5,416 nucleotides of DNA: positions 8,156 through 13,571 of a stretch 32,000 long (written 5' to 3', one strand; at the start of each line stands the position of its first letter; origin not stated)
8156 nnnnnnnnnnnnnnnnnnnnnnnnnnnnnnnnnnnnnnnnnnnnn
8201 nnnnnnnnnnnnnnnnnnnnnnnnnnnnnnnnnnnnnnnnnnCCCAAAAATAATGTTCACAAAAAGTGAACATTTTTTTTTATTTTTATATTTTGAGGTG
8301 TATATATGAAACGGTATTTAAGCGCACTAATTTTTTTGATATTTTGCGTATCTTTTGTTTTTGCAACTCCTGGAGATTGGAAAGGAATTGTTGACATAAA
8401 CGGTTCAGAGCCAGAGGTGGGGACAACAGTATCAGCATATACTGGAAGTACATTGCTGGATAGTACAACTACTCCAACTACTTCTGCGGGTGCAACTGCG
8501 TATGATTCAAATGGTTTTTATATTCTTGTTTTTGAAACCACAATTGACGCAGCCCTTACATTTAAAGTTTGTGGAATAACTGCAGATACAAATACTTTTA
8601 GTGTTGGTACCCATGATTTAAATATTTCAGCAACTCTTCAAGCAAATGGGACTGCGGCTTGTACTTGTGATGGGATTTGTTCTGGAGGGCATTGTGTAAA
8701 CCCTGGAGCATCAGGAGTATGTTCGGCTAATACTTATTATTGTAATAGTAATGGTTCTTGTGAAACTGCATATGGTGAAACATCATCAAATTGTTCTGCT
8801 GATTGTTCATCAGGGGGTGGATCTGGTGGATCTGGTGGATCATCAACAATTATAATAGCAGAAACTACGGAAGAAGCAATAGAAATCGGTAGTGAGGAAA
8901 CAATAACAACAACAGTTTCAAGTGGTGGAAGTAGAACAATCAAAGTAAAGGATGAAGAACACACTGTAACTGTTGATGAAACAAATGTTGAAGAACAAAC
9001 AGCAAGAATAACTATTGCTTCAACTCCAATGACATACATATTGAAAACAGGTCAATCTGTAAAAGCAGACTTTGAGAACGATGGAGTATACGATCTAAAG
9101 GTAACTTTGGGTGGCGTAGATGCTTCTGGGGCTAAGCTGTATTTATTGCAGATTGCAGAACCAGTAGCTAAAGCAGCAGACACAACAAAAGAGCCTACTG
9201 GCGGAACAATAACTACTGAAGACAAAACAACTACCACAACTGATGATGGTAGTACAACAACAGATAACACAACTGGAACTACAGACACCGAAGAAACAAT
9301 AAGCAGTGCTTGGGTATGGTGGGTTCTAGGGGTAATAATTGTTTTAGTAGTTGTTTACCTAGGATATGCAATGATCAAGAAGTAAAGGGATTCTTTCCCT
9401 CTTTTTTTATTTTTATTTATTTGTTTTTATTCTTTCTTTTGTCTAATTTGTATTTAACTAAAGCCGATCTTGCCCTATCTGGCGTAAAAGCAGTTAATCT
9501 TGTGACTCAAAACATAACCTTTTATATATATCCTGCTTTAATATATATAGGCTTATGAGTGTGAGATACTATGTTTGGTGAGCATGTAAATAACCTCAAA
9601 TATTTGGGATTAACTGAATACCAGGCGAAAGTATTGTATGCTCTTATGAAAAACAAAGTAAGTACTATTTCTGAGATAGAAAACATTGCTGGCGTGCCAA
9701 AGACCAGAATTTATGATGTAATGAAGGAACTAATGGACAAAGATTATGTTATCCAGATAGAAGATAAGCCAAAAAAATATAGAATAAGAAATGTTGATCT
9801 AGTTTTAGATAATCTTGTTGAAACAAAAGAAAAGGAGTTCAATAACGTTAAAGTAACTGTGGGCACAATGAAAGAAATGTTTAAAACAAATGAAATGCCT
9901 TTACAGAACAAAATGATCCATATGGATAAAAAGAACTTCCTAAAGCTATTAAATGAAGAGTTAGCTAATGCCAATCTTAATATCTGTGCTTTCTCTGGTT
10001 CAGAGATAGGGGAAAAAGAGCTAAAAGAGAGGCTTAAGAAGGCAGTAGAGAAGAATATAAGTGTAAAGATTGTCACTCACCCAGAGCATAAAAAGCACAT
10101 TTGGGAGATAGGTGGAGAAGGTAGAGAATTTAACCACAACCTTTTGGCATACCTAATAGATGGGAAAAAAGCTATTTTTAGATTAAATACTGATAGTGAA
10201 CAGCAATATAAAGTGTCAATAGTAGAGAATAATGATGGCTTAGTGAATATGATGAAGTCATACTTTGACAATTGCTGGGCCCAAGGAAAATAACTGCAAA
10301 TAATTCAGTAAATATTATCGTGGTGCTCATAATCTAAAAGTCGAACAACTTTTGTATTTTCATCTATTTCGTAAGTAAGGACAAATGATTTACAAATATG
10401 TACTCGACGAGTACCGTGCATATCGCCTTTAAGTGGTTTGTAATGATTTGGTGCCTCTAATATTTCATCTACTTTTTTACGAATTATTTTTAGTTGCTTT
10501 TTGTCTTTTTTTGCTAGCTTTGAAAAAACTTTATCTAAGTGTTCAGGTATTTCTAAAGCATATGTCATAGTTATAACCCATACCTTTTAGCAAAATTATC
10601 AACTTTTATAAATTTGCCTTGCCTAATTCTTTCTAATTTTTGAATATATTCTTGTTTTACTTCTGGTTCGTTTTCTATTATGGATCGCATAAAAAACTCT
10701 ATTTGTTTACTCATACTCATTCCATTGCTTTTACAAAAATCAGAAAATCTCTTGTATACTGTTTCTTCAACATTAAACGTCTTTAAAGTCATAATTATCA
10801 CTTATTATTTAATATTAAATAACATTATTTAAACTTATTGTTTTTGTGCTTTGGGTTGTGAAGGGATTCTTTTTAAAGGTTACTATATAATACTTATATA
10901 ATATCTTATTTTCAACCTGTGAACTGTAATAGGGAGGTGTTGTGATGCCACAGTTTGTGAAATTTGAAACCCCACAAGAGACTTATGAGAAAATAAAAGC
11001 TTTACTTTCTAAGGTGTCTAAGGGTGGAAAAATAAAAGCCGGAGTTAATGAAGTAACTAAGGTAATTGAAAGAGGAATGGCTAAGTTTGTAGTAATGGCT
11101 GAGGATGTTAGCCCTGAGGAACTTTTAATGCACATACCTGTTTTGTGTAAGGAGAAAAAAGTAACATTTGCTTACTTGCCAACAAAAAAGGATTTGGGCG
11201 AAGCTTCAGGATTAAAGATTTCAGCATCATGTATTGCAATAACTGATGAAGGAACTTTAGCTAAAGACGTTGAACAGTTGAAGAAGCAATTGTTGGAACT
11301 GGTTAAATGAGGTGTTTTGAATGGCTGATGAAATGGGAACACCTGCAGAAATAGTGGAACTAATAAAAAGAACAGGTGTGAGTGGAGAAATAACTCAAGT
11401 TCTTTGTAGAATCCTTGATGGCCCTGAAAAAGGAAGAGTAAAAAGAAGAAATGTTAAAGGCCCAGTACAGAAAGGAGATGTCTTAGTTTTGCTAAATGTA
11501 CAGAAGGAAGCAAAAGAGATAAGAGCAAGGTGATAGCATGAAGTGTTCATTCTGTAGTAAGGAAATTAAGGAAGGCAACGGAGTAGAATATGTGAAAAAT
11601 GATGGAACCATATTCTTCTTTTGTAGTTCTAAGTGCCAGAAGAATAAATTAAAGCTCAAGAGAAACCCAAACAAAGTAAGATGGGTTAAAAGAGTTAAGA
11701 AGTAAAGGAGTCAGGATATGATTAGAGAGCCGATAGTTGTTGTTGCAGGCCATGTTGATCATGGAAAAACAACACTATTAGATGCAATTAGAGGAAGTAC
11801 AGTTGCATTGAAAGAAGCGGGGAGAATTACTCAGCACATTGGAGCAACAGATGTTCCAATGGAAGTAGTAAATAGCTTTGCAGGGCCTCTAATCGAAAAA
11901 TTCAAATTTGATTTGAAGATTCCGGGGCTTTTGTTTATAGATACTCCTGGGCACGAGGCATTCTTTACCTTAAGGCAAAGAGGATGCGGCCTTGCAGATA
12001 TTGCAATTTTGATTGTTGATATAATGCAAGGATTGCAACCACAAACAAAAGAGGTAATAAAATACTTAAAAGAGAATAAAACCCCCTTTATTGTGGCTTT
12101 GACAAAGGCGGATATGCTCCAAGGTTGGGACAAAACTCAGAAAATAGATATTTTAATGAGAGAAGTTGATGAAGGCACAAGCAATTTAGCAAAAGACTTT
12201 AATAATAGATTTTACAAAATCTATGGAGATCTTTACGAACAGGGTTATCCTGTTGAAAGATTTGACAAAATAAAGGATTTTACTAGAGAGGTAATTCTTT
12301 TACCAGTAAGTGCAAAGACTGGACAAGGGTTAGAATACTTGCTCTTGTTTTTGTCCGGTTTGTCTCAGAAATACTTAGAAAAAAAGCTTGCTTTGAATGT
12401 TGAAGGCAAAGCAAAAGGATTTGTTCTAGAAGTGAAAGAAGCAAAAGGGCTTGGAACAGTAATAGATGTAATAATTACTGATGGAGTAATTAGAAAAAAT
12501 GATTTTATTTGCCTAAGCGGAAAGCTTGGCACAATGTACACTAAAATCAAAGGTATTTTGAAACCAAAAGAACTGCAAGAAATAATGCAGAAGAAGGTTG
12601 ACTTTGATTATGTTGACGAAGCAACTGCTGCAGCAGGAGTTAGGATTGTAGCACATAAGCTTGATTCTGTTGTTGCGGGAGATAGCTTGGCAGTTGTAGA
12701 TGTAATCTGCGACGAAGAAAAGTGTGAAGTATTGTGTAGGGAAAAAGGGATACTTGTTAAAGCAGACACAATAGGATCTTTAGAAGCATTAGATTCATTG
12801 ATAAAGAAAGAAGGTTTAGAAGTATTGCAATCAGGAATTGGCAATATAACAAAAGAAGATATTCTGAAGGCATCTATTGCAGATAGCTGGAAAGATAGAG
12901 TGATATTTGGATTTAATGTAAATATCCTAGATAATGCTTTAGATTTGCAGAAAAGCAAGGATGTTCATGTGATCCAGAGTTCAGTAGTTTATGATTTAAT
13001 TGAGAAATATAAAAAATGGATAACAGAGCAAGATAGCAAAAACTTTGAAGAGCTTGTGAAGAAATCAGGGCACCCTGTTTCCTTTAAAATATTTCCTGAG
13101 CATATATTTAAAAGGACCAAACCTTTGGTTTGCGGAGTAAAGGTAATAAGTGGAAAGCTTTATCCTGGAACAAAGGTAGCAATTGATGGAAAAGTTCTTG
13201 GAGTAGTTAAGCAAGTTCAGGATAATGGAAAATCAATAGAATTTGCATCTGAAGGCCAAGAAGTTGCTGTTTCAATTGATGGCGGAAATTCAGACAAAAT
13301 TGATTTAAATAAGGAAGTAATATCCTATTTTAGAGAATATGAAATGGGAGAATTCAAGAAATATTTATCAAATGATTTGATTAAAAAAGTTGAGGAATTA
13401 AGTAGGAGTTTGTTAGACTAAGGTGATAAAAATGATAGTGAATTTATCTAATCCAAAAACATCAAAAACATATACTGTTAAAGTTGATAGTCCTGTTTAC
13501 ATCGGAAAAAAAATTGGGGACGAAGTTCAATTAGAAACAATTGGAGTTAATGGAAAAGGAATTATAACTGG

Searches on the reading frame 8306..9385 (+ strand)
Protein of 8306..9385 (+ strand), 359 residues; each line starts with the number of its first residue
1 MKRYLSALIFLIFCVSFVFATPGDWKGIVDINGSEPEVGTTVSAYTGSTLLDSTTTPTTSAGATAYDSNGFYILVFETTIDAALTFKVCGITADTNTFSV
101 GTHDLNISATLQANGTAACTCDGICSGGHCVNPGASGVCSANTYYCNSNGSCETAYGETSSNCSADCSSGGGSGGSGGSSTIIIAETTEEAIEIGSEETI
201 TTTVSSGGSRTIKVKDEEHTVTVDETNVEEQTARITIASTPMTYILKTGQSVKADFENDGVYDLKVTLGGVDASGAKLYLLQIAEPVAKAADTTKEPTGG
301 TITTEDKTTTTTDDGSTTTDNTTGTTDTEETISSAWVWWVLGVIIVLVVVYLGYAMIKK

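Call 6: search_protein_families(library=pfam, proteins=[window:8306-9385:+], max_evalue=0.01)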
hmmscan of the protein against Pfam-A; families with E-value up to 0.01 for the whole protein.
window:8306-9385:+ (359 aa): 0 families

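Call 15: find_encoding_contigs(protein=window:8306-9385:+, flank=10000, max_places=10)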
Protein window:8306-9385:+ (359 aa): 1 contig read that carries it; 1 place shown.
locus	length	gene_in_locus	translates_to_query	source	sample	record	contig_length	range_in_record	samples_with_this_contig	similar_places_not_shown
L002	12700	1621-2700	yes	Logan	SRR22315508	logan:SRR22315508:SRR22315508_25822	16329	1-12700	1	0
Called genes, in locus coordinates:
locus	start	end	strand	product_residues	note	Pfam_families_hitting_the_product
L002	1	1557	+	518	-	?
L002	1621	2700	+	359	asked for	-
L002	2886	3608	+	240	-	PF01978:TrmB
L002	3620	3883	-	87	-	PF05016:ParE_toxin (weak), PF15781:ParE-like_toxin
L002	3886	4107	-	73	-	-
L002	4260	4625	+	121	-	PF01248:Ribosomal_L7Ae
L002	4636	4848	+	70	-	PF01200:Ribosomal_S28e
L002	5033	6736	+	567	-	PF00009:GTP_EFTU, PF01926:MMR_HSR1, PF03029:ATP_bind_1 (faint), PF03144:GTP_EFTU_D2 (weak), PF11987:IF-2, PF14578:GTP_EFTU_D4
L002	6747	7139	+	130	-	PF01092:Ribosomal_S6e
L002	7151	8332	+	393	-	PF00009:GTP_EFTU, PF03144:GTP_EFTU_D2, PF09173:eIF2_C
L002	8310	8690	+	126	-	PF18477:PIN_9 (weak)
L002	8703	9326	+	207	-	PF03876:SHS2_Rpb7-N, PF00575:S1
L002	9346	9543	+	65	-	PF06093:Spt4, PF21349:RUBY_RBDX (faint)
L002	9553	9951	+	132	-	PF01282:Ribosomal_S24e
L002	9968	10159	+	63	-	PF01599:Ribosomal_S27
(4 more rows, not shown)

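Call 40: find_homologous_proteins(query=window:8306-9385:+, max_evalue=1e-20)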
Query window:8306-9385:+ (359 aa): 7 proteins with E <= 1e-20 among 8000 candidates.
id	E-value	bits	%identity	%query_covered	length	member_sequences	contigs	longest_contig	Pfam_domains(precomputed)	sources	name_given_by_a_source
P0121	1.7e-226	769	100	100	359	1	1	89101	-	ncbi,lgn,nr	ncbi:MAG: hypothetical protein PHH82_02775 [Candidatus ainarchaeum sp.]|nr:hypothetical protein [Can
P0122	6.8e-76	274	73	47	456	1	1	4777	-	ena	-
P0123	1.6e-66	243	56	63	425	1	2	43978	-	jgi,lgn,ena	-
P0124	1.8e-28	118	53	43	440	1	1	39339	PF07705.18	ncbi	-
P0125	3.3e-28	117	41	45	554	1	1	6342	-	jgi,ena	-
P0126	9.8e-24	102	41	45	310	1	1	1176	-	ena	-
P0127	1.8e-23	101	43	45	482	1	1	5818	-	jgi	jgi:hypothetical protein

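Call 41: find_encoding_contigs(protein=P0123, flank=10000, max_places=4)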
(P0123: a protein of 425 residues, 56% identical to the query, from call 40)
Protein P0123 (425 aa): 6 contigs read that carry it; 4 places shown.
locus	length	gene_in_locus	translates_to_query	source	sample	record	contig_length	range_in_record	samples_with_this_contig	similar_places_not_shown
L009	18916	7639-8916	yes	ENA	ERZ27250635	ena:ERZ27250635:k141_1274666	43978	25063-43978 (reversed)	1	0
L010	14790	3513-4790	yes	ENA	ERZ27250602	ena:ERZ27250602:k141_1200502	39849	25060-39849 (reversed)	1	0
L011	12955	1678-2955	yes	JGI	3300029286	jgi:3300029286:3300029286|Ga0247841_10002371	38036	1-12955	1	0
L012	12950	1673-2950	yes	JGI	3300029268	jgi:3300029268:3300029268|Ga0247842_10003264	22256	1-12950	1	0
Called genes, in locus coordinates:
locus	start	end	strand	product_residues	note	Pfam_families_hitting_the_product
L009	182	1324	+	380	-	PF13433:Peripla_BP_5, PF13458:Peripla_BP_6, PF01094:ANF_receptor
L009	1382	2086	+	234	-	PF02463:SMC_N, PF13476:AAA_23 (weak), PF09818:ABC_ATPase (faint), PF00005:ABC_tran, PF13304:AAA_21 (weak)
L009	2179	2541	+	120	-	-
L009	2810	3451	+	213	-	PF08843:AbiEii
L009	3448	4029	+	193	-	-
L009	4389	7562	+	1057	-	-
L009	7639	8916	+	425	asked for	-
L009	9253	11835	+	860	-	PF16403:Bact_surface_Ig-like, PF00801:PKD (faint), PF18911:PKD_4 (weak)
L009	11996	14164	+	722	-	-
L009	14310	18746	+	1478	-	PF01835:MG2 (faint)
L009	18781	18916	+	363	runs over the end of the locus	-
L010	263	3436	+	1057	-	-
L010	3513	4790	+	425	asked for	-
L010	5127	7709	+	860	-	PF16403:Bact_surface_Ig-like, PF00801:PKD (faint), PF18911:PKD_4 (weak)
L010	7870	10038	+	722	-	-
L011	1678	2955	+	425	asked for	-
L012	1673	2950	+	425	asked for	-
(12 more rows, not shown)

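Call 44: find_encoding_contigs(protein=P0122, flank=10000, max_places=4)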
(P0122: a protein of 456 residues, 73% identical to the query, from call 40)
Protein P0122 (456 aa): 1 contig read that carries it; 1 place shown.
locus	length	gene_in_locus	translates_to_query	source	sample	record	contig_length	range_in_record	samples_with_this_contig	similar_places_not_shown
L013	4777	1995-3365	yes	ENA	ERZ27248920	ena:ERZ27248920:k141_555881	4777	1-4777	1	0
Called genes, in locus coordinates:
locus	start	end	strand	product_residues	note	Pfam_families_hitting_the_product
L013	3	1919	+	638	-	?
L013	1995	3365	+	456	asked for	-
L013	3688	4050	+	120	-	-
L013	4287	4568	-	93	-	-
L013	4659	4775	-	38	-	?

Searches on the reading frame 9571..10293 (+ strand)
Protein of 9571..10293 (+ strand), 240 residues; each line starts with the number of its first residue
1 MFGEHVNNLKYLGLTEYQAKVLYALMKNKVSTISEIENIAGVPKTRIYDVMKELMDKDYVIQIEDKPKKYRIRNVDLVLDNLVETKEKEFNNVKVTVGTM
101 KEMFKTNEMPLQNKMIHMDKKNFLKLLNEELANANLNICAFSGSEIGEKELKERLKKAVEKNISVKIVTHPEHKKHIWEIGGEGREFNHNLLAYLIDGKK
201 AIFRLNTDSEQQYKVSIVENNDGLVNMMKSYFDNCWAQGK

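Call 6: search_protein_families(library=pfam, proteins=[window:9571-10293:+], max_evalue=0.01)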
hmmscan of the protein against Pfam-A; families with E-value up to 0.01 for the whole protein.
window:9571-10293:+ (240 aa): 3 families
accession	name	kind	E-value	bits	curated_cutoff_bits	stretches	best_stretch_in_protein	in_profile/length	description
PF01978.25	TrmB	-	6.9e-19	67.9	25.6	1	9-72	1-64/68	Sugar-specific transcriptional regulator TrmB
PF11495.14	Regulator_TrmB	-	0.0051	16.5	22.2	1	149-239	36-132/233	Archaeal transcriptional regulator TrmB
PF12802.13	MarR_2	-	0.0062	17.1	27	0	13-65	2-55/61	MarR family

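Call 16: find_encoding_contigs(protein=window:9571-10293:+, flank=10000, max_places=10)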
Protein window:9571-10293:+ (240 aa): 1 contig read that carries it; 1 place shown.
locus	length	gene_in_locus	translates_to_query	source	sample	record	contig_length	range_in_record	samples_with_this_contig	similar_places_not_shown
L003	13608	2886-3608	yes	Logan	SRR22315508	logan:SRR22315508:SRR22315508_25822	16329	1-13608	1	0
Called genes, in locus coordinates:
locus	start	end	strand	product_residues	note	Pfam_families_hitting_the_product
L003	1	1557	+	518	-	?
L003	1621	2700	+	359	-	-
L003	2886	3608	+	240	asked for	PF01978:TrmB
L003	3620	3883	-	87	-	PF05016:ParE_toxin (weak), PF15781:ParE-like_toxin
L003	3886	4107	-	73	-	-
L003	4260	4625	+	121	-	PF01248:Ribosomal_L7Ae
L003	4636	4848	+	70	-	PF01200:Ribosomal_S28e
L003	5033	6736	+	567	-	PF00009:GTP_EFTU, PF01926:MMR_HSR1, PF03029:ATP_bind_1 (faint), PF03144:GTP_EFTU_D2 (weak), PF11987:IF-2, PF14578:GTP_EFTU_D4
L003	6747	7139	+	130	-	PF01092:Ribosomal_S6e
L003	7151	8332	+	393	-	PF00009:GTP_EFTU, PF03144:GTP_EFTU_D2, PF09173:eIF2_C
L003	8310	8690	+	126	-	PF18477:PIN_9 (weak)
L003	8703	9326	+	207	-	PF03876:SHS2_Rpb7-N, PF00575:S1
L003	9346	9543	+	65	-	PF06093:Spt4, PF21349:RUBY_RBDX (faint)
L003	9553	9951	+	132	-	PF01282:Ribosomal_S24e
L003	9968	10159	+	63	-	PF01599:Ribosomal_S27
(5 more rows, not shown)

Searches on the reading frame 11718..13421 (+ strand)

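Call 6: search_protein_families(library=pfam, proteins=[window:11718-13421:+], max_evalue=0.01)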
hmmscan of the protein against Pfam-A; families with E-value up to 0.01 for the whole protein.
window:11718-13421:+ (567 aa): 8 families
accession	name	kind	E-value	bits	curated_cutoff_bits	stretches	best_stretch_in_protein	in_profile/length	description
PF00009.33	GTP_EFTU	-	1.5e-31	109.9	26.5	1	6-212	5-182/188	Elongation factor Tu GTP binding domain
PF14578.12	GTP_EFTU_D4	-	3e-19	69.1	23.8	1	453-522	2-72/86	Elongation factor Tu domain 4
PF11987.13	IF-2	-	1.2e-18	67.6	27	1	341-432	25-117/117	Translation-initiation factor 2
PF03144.31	GTP_EFTU_D2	-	3.9e-10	40.5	30.3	1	246-324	1-72/73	Elongation factor Tu domain 2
PF01926.29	MMR_HSR1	-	2.4e-08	34.5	21.9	1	7-130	2-113/113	50S ribosome-binding GTPase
PF03029.23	ATP_bind_1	-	6.6e-06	26.5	27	1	70-209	92-231/240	Conserved hypothetical ATP binding protein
PF00350.29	Dynamin_N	-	0.00038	21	27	0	7-40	1-34/168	Dynamin family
PF22042.2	EF-G_D2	-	0.001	19.6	27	0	231-275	1-39/84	Elongation factor G domain 2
